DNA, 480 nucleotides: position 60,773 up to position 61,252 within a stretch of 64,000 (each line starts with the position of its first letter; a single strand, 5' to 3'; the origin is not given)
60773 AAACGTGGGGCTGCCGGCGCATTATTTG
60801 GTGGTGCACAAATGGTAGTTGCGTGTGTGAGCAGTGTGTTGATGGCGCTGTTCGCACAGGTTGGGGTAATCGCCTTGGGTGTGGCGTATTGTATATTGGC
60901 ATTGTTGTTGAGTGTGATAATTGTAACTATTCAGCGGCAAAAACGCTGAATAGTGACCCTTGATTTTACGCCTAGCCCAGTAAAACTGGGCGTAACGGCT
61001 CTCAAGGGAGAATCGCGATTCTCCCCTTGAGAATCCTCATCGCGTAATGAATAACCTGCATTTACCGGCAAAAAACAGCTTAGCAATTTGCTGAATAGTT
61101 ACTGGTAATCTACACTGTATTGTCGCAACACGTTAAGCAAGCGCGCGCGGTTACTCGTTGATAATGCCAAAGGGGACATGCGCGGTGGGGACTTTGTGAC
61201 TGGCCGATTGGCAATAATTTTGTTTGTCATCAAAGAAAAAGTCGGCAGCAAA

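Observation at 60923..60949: The MFS transporter's C-terminus and stop codon are supplied by an inserted family-B repeat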

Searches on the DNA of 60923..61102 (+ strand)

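Call 31: search_dna_similar(query=window:60923-61102:+, collection=plasmids, mode=distant, max_evalue=0.01, max_rows=20)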
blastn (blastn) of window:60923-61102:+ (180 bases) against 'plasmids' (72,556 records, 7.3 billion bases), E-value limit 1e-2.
No match.
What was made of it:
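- On Coxiella QMITE2: There is no match in the plasmid collection (call 31).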
